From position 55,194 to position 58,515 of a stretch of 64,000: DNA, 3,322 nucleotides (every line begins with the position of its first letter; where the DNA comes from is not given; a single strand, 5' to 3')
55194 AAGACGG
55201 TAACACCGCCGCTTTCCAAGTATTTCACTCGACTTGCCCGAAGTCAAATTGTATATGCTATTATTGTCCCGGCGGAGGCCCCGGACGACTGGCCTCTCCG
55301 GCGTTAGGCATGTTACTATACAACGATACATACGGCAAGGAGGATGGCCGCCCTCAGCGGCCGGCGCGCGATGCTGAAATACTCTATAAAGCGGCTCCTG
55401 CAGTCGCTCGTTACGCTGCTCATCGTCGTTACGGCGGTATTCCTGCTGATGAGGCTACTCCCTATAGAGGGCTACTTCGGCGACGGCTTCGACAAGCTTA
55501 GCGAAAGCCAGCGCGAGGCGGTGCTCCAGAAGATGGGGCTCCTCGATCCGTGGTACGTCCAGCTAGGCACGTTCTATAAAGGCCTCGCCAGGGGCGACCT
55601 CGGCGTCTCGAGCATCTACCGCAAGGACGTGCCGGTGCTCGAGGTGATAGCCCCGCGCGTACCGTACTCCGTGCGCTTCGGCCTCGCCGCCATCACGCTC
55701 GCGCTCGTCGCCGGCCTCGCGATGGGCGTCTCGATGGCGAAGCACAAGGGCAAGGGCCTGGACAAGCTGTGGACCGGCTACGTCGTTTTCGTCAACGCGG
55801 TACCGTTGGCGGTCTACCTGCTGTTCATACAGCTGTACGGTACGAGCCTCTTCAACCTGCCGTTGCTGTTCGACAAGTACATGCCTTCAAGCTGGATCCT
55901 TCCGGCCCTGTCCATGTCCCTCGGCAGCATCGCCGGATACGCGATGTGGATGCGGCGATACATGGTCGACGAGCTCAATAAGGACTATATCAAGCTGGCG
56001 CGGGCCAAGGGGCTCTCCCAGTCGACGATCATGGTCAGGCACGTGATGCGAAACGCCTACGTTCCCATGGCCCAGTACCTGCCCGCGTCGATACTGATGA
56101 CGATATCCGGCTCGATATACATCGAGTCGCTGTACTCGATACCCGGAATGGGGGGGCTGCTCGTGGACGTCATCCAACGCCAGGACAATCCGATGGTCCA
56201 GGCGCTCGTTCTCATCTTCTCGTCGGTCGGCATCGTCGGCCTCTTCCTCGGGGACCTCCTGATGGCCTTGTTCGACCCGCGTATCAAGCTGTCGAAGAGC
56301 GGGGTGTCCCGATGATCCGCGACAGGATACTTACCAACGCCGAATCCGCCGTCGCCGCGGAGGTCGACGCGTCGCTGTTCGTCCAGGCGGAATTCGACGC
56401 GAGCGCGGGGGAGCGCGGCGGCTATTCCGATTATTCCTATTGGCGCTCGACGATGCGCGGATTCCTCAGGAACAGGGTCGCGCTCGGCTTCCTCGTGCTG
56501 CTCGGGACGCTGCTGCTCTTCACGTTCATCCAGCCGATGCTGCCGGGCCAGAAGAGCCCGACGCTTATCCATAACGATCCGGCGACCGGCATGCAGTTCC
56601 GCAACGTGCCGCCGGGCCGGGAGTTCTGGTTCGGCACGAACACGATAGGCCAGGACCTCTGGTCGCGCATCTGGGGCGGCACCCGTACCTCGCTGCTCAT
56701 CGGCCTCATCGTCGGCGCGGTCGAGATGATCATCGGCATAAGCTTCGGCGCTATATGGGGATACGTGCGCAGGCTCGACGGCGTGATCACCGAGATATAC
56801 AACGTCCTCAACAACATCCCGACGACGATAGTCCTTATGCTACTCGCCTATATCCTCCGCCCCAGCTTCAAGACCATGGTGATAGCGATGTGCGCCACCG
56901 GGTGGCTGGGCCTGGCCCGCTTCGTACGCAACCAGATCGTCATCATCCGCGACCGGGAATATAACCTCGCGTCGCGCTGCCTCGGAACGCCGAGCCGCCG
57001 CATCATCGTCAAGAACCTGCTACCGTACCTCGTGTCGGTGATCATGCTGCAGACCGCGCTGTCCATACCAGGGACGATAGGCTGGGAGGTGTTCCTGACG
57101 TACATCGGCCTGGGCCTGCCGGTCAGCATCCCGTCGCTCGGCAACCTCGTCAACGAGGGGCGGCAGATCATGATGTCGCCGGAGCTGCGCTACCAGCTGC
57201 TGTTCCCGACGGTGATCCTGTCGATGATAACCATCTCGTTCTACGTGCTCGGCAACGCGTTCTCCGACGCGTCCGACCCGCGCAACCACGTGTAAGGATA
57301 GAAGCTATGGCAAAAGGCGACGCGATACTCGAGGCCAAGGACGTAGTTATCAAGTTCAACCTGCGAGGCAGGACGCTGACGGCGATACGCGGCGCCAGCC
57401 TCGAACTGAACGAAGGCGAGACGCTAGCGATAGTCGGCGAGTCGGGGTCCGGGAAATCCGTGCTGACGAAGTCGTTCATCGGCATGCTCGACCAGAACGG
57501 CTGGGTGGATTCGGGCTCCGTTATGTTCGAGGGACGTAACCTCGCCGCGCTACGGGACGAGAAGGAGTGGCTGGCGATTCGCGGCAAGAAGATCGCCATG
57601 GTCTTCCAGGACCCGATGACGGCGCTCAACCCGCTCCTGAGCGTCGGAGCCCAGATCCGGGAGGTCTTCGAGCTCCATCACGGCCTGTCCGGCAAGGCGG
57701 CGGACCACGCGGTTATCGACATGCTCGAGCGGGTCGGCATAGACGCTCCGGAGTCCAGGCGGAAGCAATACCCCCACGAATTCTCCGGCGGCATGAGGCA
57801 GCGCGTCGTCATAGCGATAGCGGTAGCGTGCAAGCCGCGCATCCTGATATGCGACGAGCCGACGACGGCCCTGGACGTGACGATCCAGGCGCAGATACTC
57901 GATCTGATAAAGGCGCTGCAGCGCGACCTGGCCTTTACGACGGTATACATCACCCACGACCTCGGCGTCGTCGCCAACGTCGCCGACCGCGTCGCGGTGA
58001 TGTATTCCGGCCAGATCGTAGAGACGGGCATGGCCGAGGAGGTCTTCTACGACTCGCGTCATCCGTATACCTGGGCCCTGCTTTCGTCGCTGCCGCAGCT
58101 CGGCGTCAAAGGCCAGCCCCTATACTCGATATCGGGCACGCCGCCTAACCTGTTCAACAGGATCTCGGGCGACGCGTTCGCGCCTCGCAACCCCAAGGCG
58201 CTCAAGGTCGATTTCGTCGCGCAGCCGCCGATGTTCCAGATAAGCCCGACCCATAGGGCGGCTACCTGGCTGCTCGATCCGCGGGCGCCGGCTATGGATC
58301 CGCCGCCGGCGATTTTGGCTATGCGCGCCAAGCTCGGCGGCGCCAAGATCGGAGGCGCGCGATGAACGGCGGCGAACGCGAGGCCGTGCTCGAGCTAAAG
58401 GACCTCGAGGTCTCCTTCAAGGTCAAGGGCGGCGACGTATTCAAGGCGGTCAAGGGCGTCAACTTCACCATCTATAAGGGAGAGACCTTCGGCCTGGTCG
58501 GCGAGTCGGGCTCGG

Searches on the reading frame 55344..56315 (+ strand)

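Call 82: search_protein_families(library=pfam, proteins=[window:55344-56315:+], max_evalue=0.00001)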
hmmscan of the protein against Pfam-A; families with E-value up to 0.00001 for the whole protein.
window:55344-56315:+ (323 aa): 1 family
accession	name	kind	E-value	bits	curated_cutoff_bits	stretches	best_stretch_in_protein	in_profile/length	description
PF00528.27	BPD_transp_1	-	3.5e-34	118.6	26.4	1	124-315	1-183/184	Binding-protein-dependent transport system inner membrane component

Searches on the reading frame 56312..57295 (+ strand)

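Call 82: search_protein_families(library=pfam, proteins=[window:56312-57295:+], max_evalue=0.00001)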
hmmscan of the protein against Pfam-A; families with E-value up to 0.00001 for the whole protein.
window:56312-57295:+ (327 aa): 2 families
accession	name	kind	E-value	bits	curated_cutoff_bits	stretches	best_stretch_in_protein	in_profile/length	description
PF00528.27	BPD_transp_1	-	1.8e-25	90.2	26.4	1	142-324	1-181/184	Binding-protein-dependent transport system inner membrane component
PF12911.12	OppC_N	-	1.9e-07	31.3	23.9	1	42-78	1-37/53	N-terminal TM domain of oligopeptide transport permease C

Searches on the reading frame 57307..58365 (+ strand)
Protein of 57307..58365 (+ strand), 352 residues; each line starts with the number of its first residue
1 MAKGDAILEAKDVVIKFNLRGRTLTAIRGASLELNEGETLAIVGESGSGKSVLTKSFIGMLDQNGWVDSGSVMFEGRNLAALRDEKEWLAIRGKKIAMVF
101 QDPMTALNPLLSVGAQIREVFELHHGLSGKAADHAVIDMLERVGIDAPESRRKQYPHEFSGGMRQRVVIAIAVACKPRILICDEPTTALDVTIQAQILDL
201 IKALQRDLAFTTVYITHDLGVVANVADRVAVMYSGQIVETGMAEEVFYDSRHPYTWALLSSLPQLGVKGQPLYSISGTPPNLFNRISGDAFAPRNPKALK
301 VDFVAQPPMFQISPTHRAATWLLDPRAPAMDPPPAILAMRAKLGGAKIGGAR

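Call 82: search_protein_families(library=pfam, proteins=[window:57307-58365:+], max_evalue=0.00001)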
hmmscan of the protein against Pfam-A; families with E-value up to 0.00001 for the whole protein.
window:57307-58365:+ (352 aa): 3 families
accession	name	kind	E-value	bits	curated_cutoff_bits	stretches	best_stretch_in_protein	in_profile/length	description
PF00005.33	ABC_tran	-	9.3e-31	107.7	25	1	28-187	2-137/137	ABC transporter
PF08352.17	oligo_HPY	-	3e-11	44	27.1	1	238-298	1-61/65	Oligopeptide/dipeptide transporter, C-terminal region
PF13304.12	AAA_21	-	3.3e-08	34.4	27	1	130-222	220-303/304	AAA domain, putative AbiEii toxin, Type IV TA system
